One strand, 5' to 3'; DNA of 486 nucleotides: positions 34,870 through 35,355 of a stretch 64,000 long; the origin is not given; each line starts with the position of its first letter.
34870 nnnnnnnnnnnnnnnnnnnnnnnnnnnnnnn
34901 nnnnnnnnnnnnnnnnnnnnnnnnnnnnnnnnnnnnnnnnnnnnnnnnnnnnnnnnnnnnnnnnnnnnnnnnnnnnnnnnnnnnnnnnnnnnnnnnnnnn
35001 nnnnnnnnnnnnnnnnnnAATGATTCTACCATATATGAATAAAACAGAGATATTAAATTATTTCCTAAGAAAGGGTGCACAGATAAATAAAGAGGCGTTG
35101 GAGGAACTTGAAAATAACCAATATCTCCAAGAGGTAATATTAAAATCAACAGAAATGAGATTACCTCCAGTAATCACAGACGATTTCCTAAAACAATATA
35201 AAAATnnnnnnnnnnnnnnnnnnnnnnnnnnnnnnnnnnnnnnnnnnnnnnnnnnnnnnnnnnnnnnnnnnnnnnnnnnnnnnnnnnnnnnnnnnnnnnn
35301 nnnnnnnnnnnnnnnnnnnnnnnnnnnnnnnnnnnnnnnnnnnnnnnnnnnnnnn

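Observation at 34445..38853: Family-B DNA polymerase translationally coupled to a degenerate DP1/B-subunit-like protein, with a C-terminal zinc finger on the polymerase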

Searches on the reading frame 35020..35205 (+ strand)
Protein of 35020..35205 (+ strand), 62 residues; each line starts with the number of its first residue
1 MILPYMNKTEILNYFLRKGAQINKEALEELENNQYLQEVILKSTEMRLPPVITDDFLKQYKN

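Call 67: search_solved_structures(query=A7, max_evalue=10, show_alignments=3)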
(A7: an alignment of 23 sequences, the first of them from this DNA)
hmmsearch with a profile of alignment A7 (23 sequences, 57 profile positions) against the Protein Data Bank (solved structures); distinct sequences matched with E-value up to 10: 19.
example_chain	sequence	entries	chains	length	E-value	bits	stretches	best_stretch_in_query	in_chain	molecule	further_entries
6een_D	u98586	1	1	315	3.8e-10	43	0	35-52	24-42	Designer Pentatricopeptide Protein dPPR10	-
5eil_A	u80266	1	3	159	0.01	19.2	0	4-16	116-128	TRI-05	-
4hb5_A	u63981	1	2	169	0.012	18.9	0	4-16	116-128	Engineered Protein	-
4zfh_A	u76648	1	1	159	0.056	16.8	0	5-18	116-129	Artificial ankyrin repeat protein_Ank(GAG)1D4 mutant -Y56A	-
5gik_A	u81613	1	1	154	0.057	16.8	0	5-18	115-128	Artificial ankyrin repeat protein_Ank(GAG)1D4 mutant -S45Y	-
4hll_A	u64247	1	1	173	0.083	16.3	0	5-18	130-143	Ankyrin(GAG)1D4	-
6ne1_B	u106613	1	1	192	0.2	15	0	4-21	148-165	Pfs, NACHT and Ankyrin domain protein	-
4hqd_A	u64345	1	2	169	0.2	15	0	4-19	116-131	Engineered Protein OR265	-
6ne2_B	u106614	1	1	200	0.21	15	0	4-21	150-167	Designed repeat protein binder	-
6ne4_B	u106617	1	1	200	0.28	14.6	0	4-21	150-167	Designed repeat binding protein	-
7z47_G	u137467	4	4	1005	0.31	14.4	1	3-33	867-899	Surface protein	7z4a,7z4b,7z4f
6ndz_B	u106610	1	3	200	0.32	14.4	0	4-21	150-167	Designed repeat binding protein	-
6ff6_A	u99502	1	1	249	0.34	14.3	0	15-52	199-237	BRIC1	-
6es7_B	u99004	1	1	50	0.89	13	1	16-39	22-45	CREB-binding protein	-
6es6_B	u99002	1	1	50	0.93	12.9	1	16-39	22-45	NCBD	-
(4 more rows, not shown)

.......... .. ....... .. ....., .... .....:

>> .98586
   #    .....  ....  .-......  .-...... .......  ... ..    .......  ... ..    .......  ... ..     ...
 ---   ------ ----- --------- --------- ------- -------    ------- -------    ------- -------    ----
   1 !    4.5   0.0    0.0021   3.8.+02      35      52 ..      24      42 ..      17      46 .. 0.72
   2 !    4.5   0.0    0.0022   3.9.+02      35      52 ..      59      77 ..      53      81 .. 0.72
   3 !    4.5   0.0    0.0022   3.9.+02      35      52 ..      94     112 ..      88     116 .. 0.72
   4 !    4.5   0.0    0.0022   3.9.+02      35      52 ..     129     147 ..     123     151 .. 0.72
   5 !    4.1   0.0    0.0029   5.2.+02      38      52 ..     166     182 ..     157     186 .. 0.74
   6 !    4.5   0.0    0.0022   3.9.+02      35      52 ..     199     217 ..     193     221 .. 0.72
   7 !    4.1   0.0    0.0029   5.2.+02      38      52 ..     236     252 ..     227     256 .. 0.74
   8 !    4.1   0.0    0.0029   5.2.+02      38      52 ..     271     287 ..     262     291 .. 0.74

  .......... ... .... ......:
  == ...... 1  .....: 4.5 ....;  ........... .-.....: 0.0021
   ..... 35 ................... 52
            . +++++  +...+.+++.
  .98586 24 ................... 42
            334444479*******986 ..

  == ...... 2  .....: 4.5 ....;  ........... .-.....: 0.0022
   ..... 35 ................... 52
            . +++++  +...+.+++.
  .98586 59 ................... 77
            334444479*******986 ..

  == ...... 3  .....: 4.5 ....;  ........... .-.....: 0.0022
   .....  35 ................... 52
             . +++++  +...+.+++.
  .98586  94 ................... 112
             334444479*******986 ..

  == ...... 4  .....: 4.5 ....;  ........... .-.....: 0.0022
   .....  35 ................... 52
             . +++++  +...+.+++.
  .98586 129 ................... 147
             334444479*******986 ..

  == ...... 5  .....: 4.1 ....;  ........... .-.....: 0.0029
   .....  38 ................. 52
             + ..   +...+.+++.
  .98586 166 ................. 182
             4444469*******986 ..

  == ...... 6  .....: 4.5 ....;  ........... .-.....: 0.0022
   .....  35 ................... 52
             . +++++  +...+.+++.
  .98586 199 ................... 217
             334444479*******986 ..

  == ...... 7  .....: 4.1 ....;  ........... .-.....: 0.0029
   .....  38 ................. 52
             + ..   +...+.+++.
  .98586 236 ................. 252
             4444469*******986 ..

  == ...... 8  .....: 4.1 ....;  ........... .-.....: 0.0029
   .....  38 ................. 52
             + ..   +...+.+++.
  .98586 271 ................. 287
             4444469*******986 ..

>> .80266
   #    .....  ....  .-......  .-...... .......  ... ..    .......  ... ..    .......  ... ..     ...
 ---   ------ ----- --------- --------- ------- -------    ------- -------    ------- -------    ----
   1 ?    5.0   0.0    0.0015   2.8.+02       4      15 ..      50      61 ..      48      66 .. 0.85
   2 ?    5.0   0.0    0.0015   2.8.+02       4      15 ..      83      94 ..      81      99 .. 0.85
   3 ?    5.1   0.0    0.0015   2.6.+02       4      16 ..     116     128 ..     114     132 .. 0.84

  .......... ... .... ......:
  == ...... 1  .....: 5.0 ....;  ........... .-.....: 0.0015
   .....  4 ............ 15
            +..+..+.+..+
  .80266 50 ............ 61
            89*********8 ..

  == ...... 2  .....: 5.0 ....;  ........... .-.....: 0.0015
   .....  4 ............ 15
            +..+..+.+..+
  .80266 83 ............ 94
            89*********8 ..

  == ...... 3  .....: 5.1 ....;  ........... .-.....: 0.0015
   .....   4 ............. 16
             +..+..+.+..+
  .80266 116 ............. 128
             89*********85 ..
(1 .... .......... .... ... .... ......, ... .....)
